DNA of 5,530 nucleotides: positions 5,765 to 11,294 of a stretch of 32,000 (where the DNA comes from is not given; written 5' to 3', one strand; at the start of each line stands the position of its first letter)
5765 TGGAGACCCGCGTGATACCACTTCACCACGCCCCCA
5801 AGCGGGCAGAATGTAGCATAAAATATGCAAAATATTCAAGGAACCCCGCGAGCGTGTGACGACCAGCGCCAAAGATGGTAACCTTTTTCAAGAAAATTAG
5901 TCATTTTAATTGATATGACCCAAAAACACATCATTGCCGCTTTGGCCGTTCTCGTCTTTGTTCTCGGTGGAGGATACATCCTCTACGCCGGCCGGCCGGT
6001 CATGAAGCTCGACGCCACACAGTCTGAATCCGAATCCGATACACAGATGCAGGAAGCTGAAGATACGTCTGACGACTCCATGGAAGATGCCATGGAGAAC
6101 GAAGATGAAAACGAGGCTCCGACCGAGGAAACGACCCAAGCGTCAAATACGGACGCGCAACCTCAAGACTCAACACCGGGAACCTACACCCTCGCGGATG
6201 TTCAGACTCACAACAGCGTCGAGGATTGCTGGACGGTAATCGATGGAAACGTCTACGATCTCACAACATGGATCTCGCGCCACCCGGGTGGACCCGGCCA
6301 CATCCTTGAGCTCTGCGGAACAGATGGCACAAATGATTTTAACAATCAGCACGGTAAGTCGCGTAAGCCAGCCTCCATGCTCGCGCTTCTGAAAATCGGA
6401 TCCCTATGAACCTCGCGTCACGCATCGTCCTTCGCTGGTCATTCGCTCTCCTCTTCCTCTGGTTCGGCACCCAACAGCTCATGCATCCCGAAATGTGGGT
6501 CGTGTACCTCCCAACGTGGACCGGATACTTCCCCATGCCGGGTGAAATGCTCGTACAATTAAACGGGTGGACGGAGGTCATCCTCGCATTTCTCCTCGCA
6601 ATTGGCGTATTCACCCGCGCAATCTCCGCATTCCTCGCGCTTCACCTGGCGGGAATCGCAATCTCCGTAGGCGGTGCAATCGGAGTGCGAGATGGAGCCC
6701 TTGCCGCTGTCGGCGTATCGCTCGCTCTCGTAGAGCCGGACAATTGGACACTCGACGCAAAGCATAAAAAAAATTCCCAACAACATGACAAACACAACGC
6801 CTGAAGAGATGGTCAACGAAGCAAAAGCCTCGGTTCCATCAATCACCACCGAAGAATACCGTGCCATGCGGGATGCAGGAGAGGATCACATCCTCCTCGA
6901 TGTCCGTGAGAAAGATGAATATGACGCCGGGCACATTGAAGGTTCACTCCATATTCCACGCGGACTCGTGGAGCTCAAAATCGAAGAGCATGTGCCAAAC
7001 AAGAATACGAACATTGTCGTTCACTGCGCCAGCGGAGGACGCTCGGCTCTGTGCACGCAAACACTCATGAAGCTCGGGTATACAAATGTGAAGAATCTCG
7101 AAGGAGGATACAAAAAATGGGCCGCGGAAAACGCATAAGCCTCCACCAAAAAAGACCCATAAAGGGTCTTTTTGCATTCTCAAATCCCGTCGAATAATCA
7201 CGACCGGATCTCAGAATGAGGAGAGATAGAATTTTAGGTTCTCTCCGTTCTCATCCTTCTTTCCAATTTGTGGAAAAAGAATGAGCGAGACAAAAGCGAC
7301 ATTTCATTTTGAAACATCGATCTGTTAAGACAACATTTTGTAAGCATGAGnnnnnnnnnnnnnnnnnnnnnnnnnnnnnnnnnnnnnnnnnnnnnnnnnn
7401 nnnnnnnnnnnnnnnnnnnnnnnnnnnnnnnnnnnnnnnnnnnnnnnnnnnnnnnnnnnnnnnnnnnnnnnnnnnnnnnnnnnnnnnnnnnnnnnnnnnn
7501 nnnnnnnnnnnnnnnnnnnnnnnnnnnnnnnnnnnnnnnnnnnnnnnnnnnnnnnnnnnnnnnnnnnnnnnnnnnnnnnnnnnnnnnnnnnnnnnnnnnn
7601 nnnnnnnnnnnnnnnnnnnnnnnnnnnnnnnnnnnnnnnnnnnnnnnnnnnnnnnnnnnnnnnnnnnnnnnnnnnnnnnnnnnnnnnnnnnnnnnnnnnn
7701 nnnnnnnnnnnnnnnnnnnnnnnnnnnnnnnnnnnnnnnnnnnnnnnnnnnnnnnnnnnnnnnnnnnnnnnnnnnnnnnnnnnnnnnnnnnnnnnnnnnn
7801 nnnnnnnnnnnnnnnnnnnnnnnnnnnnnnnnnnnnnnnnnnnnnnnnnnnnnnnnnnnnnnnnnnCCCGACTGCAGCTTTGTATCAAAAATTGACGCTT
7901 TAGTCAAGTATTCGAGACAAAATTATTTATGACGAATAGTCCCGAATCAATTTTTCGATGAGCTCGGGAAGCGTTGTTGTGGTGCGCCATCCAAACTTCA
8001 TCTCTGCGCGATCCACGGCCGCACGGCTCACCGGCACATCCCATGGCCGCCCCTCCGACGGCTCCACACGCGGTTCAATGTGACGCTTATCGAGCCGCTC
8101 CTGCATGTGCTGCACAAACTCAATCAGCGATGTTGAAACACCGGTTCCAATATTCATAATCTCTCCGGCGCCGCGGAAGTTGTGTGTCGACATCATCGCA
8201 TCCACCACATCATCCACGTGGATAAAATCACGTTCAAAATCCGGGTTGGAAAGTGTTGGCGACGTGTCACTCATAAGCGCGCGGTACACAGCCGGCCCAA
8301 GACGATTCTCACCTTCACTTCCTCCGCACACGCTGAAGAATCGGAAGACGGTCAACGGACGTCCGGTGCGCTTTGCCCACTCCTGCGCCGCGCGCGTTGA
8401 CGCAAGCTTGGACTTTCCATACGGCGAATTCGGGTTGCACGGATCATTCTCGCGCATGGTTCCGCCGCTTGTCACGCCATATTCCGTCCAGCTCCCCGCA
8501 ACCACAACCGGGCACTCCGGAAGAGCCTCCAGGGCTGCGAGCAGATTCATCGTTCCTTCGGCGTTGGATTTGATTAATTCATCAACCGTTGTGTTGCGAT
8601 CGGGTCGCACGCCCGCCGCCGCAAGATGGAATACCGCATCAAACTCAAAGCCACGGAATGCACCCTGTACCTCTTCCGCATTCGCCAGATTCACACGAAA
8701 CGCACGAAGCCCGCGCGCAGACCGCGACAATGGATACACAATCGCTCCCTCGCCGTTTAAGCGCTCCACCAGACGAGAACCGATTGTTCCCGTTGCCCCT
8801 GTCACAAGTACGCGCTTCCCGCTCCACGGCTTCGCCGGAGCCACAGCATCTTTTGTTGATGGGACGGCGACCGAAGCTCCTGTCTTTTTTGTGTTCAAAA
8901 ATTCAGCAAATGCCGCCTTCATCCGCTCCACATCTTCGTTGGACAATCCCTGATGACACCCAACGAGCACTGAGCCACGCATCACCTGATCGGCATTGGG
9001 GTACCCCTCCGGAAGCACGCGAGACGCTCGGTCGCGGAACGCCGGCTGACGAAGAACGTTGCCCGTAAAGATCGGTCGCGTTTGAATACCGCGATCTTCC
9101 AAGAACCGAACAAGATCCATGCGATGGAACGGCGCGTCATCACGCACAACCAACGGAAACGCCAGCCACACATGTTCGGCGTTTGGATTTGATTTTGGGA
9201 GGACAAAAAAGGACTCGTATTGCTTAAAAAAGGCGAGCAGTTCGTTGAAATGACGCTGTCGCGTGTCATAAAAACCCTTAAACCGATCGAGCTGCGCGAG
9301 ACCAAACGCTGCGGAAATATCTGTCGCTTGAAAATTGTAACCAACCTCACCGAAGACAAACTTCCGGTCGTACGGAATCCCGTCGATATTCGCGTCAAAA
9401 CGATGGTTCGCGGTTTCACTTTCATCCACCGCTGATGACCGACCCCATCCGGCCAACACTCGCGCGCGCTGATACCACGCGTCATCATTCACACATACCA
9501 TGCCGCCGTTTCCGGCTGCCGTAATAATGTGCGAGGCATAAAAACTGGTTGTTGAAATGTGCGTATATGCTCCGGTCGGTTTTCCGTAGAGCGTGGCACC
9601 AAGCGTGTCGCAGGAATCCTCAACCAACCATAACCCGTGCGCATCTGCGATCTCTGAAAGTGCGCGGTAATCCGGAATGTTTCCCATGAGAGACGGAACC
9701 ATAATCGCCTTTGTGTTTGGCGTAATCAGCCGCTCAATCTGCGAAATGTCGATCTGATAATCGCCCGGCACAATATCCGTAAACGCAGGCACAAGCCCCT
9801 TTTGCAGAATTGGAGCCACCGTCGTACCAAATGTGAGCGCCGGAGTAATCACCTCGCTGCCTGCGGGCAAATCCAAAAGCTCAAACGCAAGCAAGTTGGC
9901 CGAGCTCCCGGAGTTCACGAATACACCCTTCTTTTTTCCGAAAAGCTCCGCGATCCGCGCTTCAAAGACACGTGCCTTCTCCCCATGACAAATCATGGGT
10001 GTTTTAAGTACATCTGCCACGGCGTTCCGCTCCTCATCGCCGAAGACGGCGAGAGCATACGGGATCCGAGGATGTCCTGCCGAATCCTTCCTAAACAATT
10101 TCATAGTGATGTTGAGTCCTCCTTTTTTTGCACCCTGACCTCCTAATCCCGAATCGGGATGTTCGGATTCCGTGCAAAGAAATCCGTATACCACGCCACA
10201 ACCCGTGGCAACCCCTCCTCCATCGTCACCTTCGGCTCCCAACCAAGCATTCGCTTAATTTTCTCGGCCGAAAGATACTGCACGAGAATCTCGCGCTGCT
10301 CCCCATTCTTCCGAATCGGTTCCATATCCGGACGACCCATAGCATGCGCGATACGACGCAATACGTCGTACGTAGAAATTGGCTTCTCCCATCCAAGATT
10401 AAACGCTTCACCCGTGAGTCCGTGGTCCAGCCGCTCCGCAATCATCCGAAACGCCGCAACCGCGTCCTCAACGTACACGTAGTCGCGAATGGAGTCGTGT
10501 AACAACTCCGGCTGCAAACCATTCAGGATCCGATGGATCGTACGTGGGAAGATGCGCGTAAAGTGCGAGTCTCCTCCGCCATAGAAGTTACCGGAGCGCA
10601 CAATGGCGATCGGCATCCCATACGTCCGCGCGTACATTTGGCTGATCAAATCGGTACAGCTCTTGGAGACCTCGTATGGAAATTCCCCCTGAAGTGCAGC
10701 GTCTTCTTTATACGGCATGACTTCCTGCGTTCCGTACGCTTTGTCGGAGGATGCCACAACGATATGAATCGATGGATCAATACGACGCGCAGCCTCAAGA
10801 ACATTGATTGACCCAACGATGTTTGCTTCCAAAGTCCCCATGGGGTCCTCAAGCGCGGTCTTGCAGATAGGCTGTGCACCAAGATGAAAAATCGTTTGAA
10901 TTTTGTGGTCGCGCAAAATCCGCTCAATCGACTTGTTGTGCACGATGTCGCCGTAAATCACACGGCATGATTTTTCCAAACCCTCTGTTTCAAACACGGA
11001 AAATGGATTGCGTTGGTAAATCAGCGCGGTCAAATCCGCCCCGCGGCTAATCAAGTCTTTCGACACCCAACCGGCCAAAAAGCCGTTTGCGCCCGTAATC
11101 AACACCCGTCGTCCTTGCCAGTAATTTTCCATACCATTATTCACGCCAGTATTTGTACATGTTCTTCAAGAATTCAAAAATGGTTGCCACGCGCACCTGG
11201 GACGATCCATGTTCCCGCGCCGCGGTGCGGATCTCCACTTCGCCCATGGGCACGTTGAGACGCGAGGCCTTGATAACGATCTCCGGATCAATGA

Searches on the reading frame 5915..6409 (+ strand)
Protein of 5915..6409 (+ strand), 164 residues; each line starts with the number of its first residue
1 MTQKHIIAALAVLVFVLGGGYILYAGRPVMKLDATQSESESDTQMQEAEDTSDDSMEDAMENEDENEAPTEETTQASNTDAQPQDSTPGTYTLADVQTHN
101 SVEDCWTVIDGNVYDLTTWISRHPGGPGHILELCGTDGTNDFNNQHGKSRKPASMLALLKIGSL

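Call 43: search_protein_families(library=pfam, max_evalue=0.001, proteins=[window:5915-6409:+])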
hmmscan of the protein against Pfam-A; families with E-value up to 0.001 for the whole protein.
window:5915-6409:+ (164 aa): 2 families
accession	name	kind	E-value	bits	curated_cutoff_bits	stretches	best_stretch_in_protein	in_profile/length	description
PF00173.33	Cyt-b5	-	6.3e-20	71.4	23.7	1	92-163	1-72/74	Cytochrome b5-like Heme/Steroid binding domain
PF12685.13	SpoIIIAH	-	0.00019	21.9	30.6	1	6-80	5-76/191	SpoIIIAH-like protein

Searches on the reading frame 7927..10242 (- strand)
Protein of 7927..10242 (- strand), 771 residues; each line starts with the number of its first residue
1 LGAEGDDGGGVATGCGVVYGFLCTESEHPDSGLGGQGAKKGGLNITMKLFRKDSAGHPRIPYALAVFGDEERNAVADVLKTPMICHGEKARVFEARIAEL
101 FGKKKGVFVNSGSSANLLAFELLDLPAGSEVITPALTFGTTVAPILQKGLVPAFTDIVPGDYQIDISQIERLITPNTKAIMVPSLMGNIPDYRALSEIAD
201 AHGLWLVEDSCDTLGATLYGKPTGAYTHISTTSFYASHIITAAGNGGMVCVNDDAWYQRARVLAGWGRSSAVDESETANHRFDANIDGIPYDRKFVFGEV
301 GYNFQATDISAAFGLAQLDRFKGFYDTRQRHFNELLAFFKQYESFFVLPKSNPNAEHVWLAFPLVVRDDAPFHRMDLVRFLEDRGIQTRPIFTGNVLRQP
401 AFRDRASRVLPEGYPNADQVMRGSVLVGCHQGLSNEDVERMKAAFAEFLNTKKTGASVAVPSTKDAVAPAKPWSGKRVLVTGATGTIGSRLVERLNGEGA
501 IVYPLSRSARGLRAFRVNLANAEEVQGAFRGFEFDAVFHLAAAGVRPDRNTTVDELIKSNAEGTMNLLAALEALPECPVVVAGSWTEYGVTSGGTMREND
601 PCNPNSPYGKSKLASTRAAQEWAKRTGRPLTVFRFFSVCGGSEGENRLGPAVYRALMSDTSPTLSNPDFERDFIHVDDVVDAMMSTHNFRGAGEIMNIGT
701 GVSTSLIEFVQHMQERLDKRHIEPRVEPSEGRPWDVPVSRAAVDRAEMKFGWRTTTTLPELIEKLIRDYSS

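Call 43: search_protein_families(library=pfam, max_evalue=0.001, proteins=[window:7927-10242:-])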
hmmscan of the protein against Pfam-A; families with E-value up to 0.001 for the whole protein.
window:7927-10242:- (771 aa): 9 families
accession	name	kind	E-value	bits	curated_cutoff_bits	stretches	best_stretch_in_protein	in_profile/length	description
PF01041.23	DegT_DnrJ_EryC1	-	1.5e-83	281.5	19.8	1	69-443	5-357/360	DegT/DnrJ/EryC1/StrS aminotransferase family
PF01370.27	Epimerase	-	3.9e-41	141.5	20.9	1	478-699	1-240/240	NAD dependent epimerase/dehydratase family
PF16363.11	GDP_Man_Dehyd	-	4e-33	115.7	27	1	479-764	1-331/332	GDP-mannose 4,6 dehydratase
PF04321.23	RmlD_sub_bind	-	7.3e-13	48.7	27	1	477-646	2-158/287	RmlD substrate binding domain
PF02719.21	Polysacc_synt_2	-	6.1e-11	42.5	20.2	1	518-721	62-251/293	Polysaccharide biosynthesis protein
PF01053.26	Cys_Met_Meta_PP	-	1.6e-07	30.7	27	1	91-261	55-223/381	Cys/Met metabolism PLP-dependent enzyme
PF07993.18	NAD_binding_4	-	5.1e-07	29.5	20.1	1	533-682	88-257/258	Male sterility protein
PF00155.27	Aminotran_1_2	-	8.5e-06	25.6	19.7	1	92-209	46-185/361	Aminotransferase class I and II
PF01212.27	Beta_elim_lyase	-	1.9e-05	24.6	27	1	90-214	34-173/288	Beta-eliminating lyase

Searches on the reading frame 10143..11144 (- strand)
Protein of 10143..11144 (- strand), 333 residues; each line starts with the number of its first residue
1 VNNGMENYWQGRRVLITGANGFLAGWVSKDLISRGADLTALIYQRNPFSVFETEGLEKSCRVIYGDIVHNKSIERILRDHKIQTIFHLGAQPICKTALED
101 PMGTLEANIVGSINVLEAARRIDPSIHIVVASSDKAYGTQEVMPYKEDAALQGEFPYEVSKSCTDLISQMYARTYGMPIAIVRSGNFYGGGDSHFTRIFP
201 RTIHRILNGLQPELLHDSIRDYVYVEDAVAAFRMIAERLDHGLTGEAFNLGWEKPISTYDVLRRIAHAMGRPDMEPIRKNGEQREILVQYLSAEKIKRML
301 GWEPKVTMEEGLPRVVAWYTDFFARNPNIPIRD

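Call 43: search_protein_families(library=pfam, max_evalue=0.001, proteins=[window:10143-11144:-])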
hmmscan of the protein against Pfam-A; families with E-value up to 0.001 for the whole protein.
window:10143-11144:- (333 aa): 6 families
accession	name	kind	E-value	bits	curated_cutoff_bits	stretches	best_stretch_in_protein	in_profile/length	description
PF16363.11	GDP_Man_Dehyd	-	7.8e-49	167.4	27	1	15-312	1-329/332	GDP-mannose 4,6 dehydratase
PF01370.27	Epimerase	-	1.2e-44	153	20.9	1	14-251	1-240/240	NAD dependent epimerase/dehydratase family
PF02719.21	Polysacc_synt_2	-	7.9e-13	48.7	20.2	1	14-271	1-249/293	Polysaccharide biosynthesis protein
PF04321.23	RmlD_sub_bind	-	1.3e-10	41.3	27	1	13-279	2-243/287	RmlD substrate binding domain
PF01073.25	3Beta_HSD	-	9.1e-08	31.9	22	1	15-270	1-269/280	3-beta hydroxysteroid dehydrogenase/isomerase family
PF07993.18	NAD_binding_4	-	1.7e-07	31.1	20.1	1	56-192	59-212/258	Male sterility protein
